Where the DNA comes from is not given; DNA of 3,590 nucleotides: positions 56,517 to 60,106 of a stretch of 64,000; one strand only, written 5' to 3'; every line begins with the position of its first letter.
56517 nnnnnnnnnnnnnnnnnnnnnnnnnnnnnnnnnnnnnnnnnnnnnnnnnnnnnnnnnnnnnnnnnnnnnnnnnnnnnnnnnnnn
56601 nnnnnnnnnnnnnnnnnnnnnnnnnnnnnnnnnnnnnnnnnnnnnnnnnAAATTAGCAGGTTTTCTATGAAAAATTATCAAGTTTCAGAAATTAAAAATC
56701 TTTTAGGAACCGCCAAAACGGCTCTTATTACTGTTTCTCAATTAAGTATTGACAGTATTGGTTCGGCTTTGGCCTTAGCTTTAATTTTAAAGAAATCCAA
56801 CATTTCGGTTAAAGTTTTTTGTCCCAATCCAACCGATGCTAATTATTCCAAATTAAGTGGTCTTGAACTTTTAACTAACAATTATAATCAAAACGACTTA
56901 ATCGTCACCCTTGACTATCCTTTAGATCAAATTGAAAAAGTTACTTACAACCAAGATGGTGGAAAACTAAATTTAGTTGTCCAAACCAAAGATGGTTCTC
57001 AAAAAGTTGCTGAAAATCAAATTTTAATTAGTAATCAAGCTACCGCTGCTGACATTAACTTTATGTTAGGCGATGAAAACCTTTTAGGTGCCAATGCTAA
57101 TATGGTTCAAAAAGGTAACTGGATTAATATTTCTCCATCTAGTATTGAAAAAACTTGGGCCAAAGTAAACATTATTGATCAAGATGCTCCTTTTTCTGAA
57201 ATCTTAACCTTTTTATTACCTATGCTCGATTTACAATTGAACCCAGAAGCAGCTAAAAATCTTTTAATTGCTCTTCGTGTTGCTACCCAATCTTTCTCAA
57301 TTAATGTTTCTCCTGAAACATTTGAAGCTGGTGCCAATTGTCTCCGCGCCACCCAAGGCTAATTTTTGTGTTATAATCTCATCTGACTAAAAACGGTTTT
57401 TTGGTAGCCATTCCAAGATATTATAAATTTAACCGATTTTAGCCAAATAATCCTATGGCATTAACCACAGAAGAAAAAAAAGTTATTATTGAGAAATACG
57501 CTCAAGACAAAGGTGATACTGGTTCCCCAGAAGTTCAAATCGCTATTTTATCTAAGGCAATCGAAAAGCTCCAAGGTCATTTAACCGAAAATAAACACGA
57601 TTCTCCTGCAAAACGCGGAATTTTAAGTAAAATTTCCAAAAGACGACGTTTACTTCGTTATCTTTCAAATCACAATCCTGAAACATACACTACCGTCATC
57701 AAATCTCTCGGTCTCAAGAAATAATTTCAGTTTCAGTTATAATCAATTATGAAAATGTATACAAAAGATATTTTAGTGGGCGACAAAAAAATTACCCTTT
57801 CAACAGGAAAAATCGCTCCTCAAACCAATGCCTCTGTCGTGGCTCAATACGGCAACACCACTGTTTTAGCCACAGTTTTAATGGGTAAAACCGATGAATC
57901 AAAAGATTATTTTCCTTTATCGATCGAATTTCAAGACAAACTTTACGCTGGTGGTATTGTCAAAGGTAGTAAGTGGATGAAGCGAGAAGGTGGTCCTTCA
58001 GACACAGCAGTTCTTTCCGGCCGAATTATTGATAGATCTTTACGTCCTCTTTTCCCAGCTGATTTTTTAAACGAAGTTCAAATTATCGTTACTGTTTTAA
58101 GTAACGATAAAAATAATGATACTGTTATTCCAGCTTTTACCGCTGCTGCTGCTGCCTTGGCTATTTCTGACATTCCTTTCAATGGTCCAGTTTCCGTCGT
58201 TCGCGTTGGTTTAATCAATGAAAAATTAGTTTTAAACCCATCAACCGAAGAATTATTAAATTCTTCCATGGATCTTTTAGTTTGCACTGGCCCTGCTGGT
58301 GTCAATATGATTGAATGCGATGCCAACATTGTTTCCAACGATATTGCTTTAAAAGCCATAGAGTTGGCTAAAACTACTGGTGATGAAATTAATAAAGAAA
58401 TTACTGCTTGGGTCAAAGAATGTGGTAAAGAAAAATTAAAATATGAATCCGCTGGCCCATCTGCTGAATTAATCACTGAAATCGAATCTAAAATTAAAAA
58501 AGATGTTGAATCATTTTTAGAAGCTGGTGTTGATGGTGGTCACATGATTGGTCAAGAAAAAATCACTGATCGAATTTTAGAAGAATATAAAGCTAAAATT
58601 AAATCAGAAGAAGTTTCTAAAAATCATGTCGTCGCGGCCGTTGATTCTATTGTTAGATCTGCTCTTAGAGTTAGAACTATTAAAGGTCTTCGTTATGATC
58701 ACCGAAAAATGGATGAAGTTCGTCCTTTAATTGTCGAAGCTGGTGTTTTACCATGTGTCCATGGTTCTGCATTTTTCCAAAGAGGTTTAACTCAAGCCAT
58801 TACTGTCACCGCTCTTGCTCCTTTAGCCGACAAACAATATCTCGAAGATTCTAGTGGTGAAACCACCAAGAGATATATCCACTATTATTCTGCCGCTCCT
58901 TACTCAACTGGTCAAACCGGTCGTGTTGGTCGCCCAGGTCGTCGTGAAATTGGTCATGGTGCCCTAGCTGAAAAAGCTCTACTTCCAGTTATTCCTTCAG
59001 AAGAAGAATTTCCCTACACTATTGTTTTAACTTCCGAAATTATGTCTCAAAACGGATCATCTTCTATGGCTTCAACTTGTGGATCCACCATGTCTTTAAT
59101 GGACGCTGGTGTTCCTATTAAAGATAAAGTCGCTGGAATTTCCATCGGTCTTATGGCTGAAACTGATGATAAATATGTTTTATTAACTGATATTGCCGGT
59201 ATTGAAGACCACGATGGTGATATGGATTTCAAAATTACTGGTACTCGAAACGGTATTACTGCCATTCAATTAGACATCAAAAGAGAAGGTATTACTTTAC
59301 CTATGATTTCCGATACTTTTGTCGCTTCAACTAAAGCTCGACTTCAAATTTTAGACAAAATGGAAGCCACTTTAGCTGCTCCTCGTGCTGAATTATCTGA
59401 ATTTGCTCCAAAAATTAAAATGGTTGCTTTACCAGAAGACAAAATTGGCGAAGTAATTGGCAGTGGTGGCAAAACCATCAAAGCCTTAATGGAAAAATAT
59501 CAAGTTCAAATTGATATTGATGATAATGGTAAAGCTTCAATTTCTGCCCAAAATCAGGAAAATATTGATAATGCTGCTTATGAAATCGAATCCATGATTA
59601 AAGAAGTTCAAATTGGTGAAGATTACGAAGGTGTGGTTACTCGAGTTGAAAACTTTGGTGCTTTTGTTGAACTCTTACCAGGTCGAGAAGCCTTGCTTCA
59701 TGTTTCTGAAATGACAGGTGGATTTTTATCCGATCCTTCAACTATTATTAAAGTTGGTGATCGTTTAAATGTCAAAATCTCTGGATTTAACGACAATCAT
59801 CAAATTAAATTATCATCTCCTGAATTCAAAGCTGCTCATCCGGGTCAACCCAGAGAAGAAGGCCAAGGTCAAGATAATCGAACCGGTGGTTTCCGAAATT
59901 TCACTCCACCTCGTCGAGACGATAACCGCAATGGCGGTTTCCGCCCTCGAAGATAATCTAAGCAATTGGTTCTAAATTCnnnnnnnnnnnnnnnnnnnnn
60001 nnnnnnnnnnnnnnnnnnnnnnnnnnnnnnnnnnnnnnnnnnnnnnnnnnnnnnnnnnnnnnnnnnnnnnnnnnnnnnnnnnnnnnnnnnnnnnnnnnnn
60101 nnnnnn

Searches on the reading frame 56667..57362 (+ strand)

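Call 18: search_protein_families(library=ncbifam, proteins=[window:56667-57362:+], max_evalue=0.1)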
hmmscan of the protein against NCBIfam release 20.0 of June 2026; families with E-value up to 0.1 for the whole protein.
window:56667-57362:+ (231 aa): 1 family
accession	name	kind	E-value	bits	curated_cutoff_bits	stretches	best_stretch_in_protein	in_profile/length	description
TIGR03177.1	pilus_cpaB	equivalog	0.076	12.2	71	0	77-117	184-220/262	Flp pilus assembly protein CpaB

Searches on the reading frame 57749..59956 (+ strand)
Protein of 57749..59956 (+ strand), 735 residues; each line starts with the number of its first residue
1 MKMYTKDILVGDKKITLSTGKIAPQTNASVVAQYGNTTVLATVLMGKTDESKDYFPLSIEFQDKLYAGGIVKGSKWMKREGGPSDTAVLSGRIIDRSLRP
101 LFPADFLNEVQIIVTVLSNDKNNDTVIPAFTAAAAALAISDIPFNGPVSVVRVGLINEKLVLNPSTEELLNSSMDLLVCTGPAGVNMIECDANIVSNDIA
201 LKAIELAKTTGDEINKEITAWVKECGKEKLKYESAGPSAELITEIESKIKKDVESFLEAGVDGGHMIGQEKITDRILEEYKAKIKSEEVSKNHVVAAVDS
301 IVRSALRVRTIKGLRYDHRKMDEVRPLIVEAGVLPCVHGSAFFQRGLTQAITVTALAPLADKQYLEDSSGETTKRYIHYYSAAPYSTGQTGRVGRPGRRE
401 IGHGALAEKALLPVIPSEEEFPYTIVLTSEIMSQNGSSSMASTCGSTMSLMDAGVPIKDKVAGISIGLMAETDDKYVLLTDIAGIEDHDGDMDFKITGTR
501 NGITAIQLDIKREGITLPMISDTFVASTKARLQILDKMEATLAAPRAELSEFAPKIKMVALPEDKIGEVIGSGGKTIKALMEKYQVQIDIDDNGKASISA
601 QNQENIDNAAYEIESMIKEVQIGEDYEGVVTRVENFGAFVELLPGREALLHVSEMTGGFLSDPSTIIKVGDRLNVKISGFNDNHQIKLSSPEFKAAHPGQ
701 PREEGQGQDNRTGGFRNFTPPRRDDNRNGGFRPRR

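Call 8: search_protein_families(library=pfam, proteins=[window:57749-59956:+], max_evalue=0.01)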
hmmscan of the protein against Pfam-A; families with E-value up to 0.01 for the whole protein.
window:57749-59956:+ (735 aa): 4 families
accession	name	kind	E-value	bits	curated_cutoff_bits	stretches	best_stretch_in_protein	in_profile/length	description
PF01138.27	RNase_PH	-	8.2e-47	159.3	25.5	2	13-143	3-130/130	3' exoribonuclease family, domain 1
PF00575.29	S1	-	1.4e-13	51.5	22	1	620-689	2-72/74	S1 RNA binding domain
PF03725.20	RNase_PH_C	-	2e-13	50.5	20.8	1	146-208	1-65/67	3' exoribonuclease family, domain 2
PF00013.35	KH_1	-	3.7e-10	39.9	21.5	1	559-614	4-65/66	KH domain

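Call 88: find_encoding_contigs(protein=window:57749-59956:+, flank=10000, max_places=2)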
Protein window:57749-59956:+ (735 aa): no gene with exactly this product is on record in the collection.
